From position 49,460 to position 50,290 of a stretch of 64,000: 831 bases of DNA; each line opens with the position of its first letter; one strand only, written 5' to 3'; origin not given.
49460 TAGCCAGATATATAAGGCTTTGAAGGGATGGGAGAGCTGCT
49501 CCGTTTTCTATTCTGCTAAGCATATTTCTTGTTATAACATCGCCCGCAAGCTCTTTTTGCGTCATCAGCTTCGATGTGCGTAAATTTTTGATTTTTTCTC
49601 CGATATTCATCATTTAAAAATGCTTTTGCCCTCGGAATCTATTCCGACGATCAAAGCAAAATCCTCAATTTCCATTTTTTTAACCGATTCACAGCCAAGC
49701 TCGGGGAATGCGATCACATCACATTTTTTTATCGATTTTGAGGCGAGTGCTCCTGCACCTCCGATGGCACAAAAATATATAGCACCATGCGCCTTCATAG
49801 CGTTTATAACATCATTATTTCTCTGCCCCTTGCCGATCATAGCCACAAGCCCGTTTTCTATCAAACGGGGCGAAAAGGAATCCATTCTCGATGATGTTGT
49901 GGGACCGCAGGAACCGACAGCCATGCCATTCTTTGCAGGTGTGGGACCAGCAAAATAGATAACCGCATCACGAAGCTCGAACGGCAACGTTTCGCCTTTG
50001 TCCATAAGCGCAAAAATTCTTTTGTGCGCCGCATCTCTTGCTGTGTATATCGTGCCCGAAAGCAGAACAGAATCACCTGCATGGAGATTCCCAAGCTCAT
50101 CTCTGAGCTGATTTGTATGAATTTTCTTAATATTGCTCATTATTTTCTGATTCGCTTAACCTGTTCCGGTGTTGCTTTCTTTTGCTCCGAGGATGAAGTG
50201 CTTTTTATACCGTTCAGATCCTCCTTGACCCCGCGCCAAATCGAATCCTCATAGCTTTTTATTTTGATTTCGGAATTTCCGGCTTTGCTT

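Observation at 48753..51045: Translationally coupled trio: DivIVA-domain protein, orphan Fe-S hydro-lyase beta subunit, Cys-rich XRE regulator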

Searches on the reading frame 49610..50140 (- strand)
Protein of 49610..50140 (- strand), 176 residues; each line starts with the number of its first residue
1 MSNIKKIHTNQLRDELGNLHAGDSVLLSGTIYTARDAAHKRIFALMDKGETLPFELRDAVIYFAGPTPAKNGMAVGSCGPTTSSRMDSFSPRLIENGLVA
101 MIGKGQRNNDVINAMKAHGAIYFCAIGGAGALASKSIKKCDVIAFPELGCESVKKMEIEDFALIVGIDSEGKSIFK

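Call 3: search_protein_families(library=pfam, proteins=[window:49610-50140:-], max_evalue=0.1)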
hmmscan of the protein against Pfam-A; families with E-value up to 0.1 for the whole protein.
window:49610-50140:- (176 aa): 2 families
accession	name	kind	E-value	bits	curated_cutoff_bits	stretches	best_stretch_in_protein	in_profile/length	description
PF05683.17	Fumerase_C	-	1.4e-58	198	22.2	1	6-176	28-203/205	Fumarase C-terminus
PF14272.11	Gly_rich_SFCGS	-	0.048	14.1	27.3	0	101-136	31-66/114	Glycine-rich SFCGS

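Call 4: search_protein_families(library=ncbifam, proteins=[window:49610-50140:-], max_evalue=0.1)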
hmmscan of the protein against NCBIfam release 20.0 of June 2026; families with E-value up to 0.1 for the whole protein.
window:49610-50140:- (176 aa): 9 families
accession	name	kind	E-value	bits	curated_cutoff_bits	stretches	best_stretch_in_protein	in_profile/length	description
NF005310.0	PRK06842.1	equivalog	1.3e-71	240.2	238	1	5-175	3-173/185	Fe-S-containing hydro-lyase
TIGR00723.1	ttdB_fumA_fumB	subfamily_domain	6.1e-54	182.5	145.15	1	15-176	2-168/169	FumA C-terminus/TtdB family hydratase beta subunit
NF004708.0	PRK06043.1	equivalog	1.8e-43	148.3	269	1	7-176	5-177/192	fumarate hydratase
NF006253.0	PRK08395.1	equivalog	1.7e-39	135.2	244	1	6-176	4-164/166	fumarate hydratase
NF011919.0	PRK15390.1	equivalog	6.5e-38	130.3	1105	1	23-176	381-536/548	class I fumarate hydratase FumA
NF011920.0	PRK15391.1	subfamily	4e-36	124.4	1094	1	24-175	382-535/548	class I fumarate hydratase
NF011921.0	PRK15392.1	equivalog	4.7e-34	117.8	1060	1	11-175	368-534/550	class I fumarate hydratase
NF006082.0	PRK08228.1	equivalog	1.8e-26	92.9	264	1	5-175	4-179/205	L(+)-tartrate dehydratase subunit beta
TIGR03577.1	EF_0830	hypoth_equivalog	0.016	15.4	141.1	1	100-135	30-65/115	conserved hypothetical protein EF_0830/AHA_3911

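Call 7: find_homologous_proteins(query=window:49610-50140:-, max_evalue=1e-10)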
Query window:49610-50140:- (176 aa): 8000 proteins with E <= 1e-10 among 8000 candidates; the best 120 are listed.
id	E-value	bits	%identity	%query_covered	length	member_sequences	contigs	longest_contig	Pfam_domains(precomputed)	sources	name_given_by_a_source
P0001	2.0e-109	381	99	100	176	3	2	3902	PF05683.18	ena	-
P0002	1.5e-99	349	90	100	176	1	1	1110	PF05683.18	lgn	-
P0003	1.7e-96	339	88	100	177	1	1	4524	PF05683.18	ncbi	-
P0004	1.7e-92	326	84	100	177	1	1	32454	PF05683.18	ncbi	-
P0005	1.9e-86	306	80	99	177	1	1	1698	PF05683.18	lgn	-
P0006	4.5e-86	305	79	99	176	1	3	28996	PF05683.18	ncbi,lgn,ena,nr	ncbi:MAG: Fe-S-containing hydro-lyase [Clostridia bacterium]|nr:Fe-S-containing hydro-lyase [Clostri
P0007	1.3e-85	304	78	99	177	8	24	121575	PF05683.18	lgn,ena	-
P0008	1.7e-80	287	75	97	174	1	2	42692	PF05683.18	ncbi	-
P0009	6.8e-79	282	74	97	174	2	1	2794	PF05683.18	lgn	-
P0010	9.2e-79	281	75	97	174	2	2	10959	PF05683.18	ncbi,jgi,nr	ncbi:MAG: TRZ/ATZ family protein [Ruminococcaceae bacterium]|nr:TRZ/ATZ family protein [Oscillospira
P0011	4.6e-78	279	73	97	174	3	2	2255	PF05683.18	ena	-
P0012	1.3e-77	278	71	97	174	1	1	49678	PF05683.18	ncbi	-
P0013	4.7e-77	276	72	98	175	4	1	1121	PF05683.18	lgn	-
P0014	1.2e-76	274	74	97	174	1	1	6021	PF05683.18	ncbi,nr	ncbi:MAG: FumA C-terminus/TtdB family hydratase beta subunit [Clostridia bacterium]|nr:FumA C-termin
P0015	6.6e-76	272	72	98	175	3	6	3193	PF05683.18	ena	-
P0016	3.9e-73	263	66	100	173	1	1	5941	PF05683.18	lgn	-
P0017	1.4e-72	261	66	100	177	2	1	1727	PF05683.18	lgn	-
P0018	3.2e-72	260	69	99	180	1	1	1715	PF05683.18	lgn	-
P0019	3.6e-72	260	66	99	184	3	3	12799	PF05683.18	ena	-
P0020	4.7e-72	259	68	98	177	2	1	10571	PF05683.18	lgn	-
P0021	7.3e-72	259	64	100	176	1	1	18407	PF05683.18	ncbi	-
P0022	1.0e-71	258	67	99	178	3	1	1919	PF05683.18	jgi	-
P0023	1.2e-71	258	68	98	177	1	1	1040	PF05683.18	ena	-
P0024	1.8e-71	258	68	98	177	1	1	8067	PF05683.18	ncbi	ncbi:MAG: FumA C-terminus/TtdB family hydratase beta subunit [Eubacteriales bacterium]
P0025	2.0e-71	257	68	97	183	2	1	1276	PF05683.18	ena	-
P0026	2.5e-71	257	64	97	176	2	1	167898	PF05683.18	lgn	-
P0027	3.3e-71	257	68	98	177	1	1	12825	PF05683.18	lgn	-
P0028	3.5e-71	257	64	98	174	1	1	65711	PF05683.18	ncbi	-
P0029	3.9e-71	256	65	100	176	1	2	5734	PF05683.18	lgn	-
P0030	3.9e-71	256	65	97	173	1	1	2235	PF05683.18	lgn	-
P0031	4.3e-71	256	68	97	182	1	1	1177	PF05683.18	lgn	-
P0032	4.7e-71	256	66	97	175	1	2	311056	PF05683.18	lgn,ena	-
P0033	5.2e-71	256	65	100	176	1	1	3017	PF05683.18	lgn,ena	-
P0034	5.4e-71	256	64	100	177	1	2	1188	PF05683.18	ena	-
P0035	5.6e-71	256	65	95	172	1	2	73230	PF05683.18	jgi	-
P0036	6.2e-71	256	66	96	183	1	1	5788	PF05683.18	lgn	-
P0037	7.1e-71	256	65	100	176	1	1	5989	PF05683.18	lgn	-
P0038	7.9e-71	255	66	98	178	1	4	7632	PF05683.18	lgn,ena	-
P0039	8.2e-71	255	64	98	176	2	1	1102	PF05683.18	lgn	-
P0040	1.0e-70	255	68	97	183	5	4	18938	PF05683.18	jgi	-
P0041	1.2e-70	255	65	97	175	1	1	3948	PF05683.18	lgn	-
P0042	1.3e-70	255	69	97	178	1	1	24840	PF05683.18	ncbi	-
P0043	1.4e-70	255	64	95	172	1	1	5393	PF05683.18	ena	-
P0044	1.5e-70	255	64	97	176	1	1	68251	PF05683.18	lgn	-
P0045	1.6e-70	254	64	99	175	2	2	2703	PF05683.18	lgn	-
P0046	1.8e-70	254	65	97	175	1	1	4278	PF05683.18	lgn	-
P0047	1.8e-70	254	66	97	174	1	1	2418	PF05683.18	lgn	-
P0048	1.9e-70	254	67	97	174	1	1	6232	PF05683.18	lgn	-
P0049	2.0e-70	254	65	98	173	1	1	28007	PF05683.18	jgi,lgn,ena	-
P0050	2.7e-70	254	68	97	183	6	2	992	PF05683.18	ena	-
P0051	2.7e-70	254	65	100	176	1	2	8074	PF05683.18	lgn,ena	-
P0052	3.2e-70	253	61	99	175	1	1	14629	PF05683.18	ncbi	-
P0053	3.2e-70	253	67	97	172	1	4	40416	PF05683.18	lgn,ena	-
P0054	3.6e-70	253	66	97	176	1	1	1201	PF05683.18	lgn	-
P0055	3.8e-70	253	64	98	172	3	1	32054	PF05683.18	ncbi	-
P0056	3.9e-70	253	61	100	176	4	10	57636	PF05683.18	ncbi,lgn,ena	-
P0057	3.9e-70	253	62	99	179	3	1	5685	PF05683.18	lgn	-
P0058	4.6e-70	253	65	97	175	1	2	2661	PF05683.18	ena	-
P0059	4.7e-70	253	69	97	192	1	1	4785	PF05683.18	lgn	-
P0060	4.8e-70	253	65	97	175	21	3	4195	PF05683.18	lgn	-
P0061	5.0e-70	253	67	97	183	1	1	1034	PF05683.18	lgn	-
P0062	5.1e-70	253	65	98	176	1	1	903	PF05683.18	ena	-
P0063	5.1e-70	253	64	100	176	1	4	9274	PF05683.18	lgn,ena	-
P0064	5.1e-70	253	64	100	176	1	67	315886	PF05683.18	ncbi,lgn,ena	-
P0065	5.3e-70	253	64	100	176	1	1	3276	PF05683.18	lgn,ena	-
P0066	5.5e-70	253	69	97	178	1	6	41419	PF05683.18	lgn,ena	-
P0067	5.6e-70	253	64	97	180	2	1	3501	PF05683.18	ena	-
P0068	5.6e-70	253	64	100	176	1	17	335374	PF05683.18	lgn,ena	-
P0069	5.8e-70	253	65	97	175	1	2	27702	PF05683.18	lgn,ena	-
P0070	5.9e-70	253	66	97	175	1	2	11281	PF05683.18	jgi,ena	-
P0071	6.4e-70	252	65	97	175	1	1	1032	PF05683.18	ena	-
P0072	6.8e-70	252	67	97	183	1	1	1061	PF05683.18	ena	-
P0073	6.8e-70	252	64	100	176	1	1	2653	PF05683.18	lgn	-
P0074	6.9e-70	252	64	100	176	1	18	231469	PF05683.18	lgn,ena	-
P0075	7.0e-70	252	64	100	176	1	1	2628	PF05683.18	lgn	-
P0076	7.4e-70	252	64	100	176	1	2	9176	PF05683.18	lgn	-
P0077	8.2e-70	252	65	97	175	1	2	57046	PF05683.18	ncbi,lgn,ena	-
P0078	8.2e-70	252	62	97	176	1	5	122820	PF05683.18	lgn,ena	-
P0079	8.6e-70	252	62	97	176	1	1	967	PF05683.18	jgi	-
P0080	9.3e-70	252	64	100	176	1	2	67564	PF05683.18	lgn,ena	-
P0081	9.7e-70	252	64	100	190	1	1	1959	PF05683.18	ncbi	ncbi:MAG: FumA C-terminus/TtdB family hydratase beta subunit, partial [Eubacteriales bacterium]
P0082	9.8e-70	252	64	100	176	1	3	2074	PF05683.18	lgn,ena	-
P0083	1.0e-69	252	64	100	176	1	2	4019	PF05683.18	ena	-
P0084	1.0e-69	252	64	100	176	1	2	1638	PF05683.18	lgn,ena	-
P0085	1.1e-69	252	62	97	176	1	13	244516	PF05683.18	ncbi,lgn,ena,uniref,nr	ncbi:MAG: Fe-S-containing hydro-lyase [Clostridium sp.]|uniref:Fe-S-containing hydro-lyase n=1 Tax=C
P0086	1.3e-69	251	64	100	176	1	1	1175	PF05683.18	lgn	-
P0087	1.3e-69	251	64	100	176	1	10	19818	PF05683.18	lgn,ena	-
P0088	1.3e-69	251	65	98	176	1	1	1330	PF05683.18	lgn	-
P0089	1.3e-69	251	64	100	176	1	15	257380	PF05683.18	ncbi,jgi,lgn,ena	-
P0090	1.3e-69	251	64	100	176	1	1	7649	PF05683.18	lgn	-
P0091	1.4e-69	251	64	100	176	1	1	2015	PF05683.18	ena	-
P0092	1.4e-69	251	64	100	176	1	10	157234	PF05683.18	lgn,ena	-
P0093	1.7e-69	251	65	97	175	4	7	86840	PF05683.18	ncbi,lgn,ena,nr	ncbi:MAG: fumarate hydratase C-terminal domain-containing protein [Clostridia bacterium]|nr:fumarate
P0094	1.8e-69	251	65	97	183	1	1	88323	PF05683.18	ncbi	-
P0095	1.8e-69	251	64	100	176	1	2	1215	PF05683.18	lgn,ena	-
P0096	1.9e-69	251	64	100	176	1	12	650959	PF05683.18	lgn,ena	-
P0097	1.9e-69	251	64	100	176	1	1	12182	PF05683.18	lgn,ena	-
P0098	1.9e-69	251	64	100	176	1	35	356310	PF05683.18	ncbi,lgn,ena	-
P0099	1.9e-69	251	64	99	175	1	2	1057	PF05683.18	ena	-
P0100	2.2e-69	251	66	97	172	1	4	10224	PF05683.18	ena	-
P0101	2.3e-69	251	64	97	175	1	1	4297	PF05683.18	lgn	-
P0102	2.3e-69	251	64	97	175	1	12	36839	PF05683.18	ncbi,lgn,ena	-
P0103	2.4e-69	251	64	97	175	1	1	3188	PF05683.18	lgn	-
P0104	2.4e-69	251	66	97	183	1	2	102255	PF05683.18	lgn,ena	-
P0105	2.4e-69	251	66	99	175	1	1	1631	PF05683.18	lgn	-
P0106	2.5e-69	251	63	97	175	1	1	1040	PF05683.18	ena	-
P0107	2.5e-69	251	64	100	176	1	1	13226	PF05683.18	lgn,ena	-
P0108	2.6e-69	250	64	100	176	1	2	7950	PF05683.18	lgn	-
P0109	2.8e-69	250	64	97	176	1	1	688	PF05683.18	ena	-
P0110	3.5e-69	250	64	100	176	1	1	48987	PF05683.18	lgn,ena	-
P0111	4.0e-69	250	66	99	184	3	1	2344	PF05683.18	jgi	-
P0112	4.1e-69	250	64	98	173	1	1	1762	PF05683.18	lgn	-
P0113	4.6e-69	250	64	100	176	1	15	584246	PF05683.18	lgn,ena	-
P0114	4.7e-69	250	64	100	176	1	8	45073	PF05683.18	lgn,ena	-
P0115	4.7e-69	250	64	100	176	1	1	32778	PF05683.18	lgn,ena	-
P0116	4.7e-69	250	64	100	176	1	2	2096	PF05683.18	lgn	-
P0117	4.9e-69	250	64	97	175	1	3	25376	PF05683.18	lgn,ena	-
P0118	4.9e-69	250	64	96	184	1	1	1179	PF05683.18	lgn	-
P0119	5.0e-69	250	64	100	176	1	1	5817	PF05683.18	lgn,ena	-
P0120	5.0e-69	250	64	98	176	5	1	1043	PF05683.18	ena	-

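Call 8: find_encoding_contigs(protein=window:49613-50140:-, flank=10000, max_places=10)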
Protein window:49613-50140:- (176 aa): 10 contigs read that carry it; 6 places shown.
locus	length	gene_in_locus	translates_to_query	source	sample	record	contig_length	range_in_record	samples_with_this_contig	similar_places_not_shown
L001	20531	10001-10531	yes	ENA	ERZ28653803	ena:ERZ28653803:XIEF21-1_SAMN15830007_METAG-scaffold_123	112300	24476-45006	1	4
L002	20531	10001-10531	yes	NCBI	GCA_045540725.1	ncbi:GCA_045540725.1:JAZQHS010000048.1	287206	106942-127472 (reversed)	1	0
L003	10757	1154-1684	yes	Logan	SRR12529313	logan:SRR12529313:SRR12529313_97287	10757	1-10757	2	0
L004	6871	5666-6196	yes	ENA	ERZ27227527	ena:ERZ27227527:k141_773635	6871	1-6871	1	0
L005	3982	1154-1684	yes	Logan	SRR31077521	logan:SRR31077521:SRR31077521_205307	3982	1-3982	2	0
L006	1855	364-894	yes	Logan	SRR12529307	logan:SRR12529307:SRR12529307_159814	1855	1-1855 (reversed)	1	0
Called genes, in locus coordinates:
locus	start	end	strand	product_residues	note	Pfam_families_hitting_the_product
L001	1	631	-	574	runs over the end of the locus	PF02878:PGM_PMM_I, PF02879:PGM_PMM_II, PF02880:PGM_PMM_III, PF00408:PGM_PMM_IV (faint)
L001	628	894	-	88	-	PF12637:TSCPD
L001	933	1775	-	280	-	PF00800:PDT (weak)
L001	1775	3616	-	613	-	PF02518:HATPase_c, PF13589:HATPase_c_3, PF00183:HSP90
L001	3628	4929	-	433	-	PF01594:AI-2E_transport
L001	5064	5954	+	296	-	PF00288:GHMP_kinases_N, PF08544:GHMP_kinases_C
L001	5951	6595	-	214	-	-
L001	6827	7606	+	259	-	PF00246:Peptidase_M14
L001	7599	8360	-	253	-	PF05857:TraX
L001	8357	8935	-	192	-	PF00156:Pribosyltran (weak)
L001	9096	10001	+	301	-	PF05103:DivIVA (faint)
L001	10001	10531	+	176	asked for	PF05683:Fumerase_C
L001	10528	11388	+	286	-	PF01381:HTH_3, PF12844:HTH_19, PF13560:HTH_31 (faint)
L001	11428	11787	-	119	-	-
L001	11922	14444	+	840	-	PF00912:Transgly, PF00905:Transpeptidase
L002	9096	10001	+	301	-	PF05103:DivIVA (weak)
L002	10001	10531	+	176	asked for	PF05683:Fumerase_C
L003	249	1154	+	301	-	PF05103:DivIVA (weak)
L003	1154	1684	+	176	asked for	PF05683:Fumerase_C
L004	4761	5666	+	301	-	PF05103:DivIVA (faint)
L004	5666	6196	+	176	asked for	PF05683:Fumerase_C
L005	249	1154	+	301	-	PF05103:DivIVA (weak)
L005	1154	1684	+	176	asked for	PF05683:Fumerase_C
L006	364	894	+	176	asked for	PF05683:Fumerase_C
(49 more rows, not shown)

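Call 9: find_encoding_contigs(protein=P0007, flank=6000, max_places=3)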
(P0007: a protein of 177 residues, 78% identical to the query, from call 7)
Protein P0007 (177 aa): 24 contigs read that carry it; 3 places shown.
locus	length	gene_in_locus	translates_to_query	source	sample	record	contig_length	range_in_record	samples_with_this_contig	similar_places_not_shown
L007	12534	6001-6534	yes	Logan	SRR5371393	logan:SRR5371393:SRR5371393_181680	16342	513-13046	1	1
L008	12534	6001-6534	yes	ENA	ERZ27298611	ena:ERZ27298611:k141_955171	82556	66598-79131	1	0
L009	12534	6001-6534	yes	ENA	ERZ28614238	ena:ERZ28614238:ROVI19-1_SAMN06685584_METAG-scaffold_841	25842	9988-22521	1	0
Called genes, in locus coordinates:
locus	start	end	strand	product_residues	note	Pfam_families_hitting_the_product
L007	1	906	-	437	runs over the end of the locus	PF01594:AI-2E_transport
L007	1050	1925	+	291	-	PF00288:GHMP_kinases_N, PF08544:GHMP_kinases_C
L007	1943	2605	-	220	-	-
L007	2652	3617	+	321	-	PF00246:Peptidase_M14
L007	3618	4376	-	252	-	PF05857:TraX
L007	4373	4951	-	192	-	PF00156:Pribosyltran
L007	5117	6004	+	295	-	PF05103:DivIVA (faint)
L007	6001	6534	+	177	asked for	PF05683:Fumerase_C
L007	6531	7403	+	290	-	PF01381:HTH_3, PF12844:HTH_19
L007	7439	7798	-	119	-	-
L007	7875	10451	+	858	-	PF00912:Transgly, PF00905:Transpeptidase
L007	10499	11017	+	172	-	PF03073:TspO_MBR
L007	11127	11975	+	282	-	-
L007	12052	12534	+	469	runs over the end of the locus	PF00528:BPD_transp_1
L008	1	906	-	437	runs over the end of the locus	PF01594:AI-2E_transport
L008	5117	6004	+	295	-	PF05103:DivIVA (faint)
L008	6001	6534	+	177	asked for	PF05683:Fumerase_C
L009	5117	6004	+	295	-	PF05103:DivIVA (faint)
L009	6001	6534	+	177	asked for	PF05683:Fumerase_C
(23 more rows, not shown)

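Call 10: find_encoding_contigs(protein=P0012, flank=6000, max_places=3)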
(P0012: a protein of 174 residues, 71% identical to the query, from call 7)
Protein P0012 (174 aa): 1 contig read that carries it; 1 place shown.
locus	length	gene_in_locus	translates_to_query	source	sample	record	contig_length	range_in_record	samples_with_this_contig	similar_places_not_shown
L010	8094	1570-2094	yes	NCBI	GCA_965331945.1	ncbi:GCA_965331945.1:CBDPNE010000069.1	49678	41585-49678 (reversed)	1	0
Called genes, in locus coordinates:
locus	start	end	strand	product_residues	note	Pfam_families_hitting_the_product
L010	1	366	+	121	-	?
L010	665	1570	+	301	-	PF05103:DivIVA (faint)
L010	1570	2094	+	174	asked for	PF05683:Fumerase_C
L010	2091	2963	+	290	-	PF01381:HTH_3, PF12844:HTH_19 (weak), PF07719:TPR_2 (faint), PF00515:TPR_1 (faint)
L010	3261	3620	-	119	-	-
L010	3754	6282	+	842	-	PF00912:Transgly, PF00905:Transpeptidase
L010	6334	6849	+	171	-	PF03073:TspO_MBR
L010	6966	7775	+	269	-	PF00497:SBP_bac_3, PF12974:Phosphonate-bd (weak)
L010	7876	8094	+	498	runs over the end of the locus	PF00528:BPD_transp_1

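Call 11: find_encoding_contigs(protein=P0064, flank=6000, max_places=3)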
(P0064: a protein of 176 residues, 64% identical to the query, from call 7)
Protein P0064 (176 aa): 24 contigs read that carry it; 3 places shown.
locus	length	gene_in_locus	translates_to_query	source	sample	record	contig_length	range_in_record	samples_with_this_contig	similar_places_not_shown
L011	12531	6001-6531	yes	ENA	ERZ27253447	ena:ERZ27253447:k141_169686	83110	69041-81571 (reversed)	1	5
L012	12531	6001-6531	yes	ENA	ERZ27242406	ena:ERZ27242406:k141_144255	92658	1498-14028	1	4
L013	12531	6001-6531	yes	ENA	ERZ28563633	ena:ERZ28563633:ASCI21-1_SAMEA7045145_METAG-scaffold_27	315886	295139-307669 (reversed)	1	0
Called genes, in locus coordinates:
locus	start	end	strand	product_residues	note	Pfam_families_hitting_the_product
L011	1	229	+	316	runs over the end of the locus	PF20511:PMI_typeI_cat, PF07883:Cupin_2 (faint), PF21621:MPI_cupin_dom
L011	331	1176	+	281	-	-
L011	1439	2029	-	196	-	-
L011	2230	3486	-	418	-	PF01381:HTH_3, PF12844:HTH_19 (weak), PF13560:HTH_31 (weak)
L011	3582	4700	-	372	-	PF05050:Methyltransf_21 (weak)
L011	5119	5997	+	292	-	PF05103:DivIVA (faint)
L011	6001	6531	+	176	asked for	PF05683:Fumerase_C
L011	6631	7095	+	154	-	PF01668:SmpB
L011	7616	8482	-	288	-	PF01381:HTH_3, PF12844:HTH_19 (weak)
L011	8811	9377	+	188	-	-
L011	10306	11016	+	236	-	-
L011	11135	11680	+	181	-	PF12389:Peptidase_M73 (faint)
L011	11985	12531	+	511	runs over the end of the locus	-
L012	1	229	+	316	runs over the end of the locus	PF20511:PMI_typeI_cat, PF07883:Cupin_2 (faint), PF21621:MPI_cupin_dom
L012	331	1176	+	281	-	-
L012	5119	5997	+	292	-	PF05103:DivIVA (faint)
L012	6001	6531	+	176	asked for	PF05683:Fumerase_C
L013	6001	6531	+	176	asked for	PF05683:Fumerase_C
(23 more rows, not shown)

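Call 12: search_solved_structures(query=window:49613-50140:-, max_evalue=0.001, show_alignments=3)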
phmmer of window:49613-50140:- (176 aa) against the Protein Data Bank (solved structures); distinct sequences matched with E-value up to 0.001: 10.
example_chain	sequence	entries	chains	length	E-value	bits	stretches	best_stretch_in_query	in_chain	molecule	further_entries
6uqm_A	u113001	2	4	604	4.7e-37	130.8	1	10-175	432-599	Fumarate hydratase 2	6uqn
5l2r_A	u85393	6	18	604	4.7e-37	130.8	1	10-175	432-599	Fumarate hydratase | fumarate hydratase 2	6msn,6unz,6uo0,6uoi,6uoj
6upo_A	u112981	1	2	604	4.7e-37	130.8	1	10-175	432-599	Fumarate hydratase 2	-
6up9_A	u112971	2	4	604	2.4e-36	128.5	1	10-175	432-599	Fumarate hydratase 2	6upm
6uq8_A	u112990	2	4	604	3.3e-36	128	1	10-175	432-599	Fumarate hydratase 2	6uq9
6uqb_A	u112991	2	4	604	3.3e-36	128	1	10-175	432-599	Fumarate hydratase 2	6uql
2isb_A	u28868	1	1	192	1.8e-34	122.4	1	7-176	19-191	Fumarase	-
5dni_A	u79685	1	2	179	8e-31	110.5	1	13-175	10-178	Putative L(+)-tartrate dehydratase subunit beta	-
7xky_B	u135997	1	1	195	1.1e-30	110.1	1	13-175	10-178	Fumarate hydratase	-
6mso_A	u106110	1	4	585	2.6e-28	102.4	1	22-175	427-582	fumarate hydratase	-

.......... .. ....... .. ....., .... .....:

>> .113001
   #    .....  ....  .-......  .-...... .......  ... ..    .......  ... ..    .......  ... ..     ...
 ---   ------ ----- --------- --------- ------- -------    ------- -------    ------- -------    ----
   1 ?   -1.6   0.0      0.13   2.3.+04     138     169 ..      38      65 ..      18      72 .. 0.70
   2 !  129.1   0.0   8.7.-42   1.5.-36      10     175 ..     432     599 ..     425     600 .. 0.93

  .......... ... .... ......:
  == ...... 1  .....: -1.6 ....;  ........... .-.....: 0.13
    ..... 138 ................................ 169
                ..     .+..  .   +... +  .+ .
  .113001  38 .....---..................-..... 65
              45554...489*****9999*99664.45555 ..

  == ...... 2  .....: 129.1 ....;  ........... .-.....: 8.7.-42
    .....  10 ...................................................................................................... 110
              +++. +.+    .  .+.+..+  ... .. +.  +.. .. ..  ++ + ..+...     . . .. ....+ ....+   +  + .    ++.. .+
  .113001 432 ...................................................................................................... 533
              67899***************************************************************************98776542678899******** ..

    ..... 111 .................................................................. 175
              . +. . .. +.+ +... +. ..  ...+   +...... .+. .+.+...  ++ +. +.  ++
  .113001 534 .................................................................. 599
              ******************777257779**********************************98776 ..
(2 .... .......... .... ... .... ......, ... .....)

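Call 13: find_encoding_contigs(protein=P0085, flank=6000, max_places=3)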
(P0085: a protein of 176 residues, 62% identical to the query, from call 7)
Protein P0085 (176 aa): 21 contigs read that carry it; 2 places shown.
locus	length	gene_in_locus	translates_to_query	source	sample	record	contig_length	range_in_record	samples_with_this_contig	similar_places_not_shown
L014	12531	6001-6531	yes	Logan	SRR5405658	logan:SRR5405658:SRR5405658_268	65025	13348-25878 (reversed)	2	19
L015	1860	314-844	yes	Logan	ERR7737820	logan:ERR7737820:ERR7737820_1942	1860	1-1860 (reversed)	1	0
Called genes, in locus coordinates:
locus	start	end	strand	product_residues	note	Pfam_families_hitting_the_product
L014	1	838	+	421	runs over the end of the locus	PF00275:EPSP_synthase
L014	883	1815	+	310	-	PF08478:POTRA_1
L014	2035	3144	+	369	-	PF00091:Tubulin, PF12327:FtsZ_C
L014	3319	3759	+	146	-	PF00583:Acetyltransf_1, PF13673:Acetyltransf_10, PF13508:Acetyltransf_7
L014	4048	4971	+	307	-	PF01544:CorA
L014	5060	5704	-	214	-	PF00702:Hydrolase, PF12710:HAD, PF13344:Hydrolase_6 (faint), PF13419:HAD_2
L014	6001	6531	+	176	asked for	PF05683:Fumerase_C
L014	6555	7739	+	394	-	PF01545:Cation_efflux, PF16916:ZT_dimer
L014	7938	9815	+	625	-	PF13589:HATPase_c_3, PF02518:HATPase_c (weak), PF00183:HSP90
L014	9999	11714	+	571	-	PF01979:Amidohydro_1, PF07969:Amidohydro_3 (weak), PF13382:Adenine_deam_C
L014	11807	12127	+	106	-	PF07561:DUF1540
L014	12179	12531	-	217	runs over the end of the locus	PF12822:ECF_trnsprt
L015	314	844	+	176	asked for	PF05683:Fumerase_C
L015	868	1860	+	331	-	?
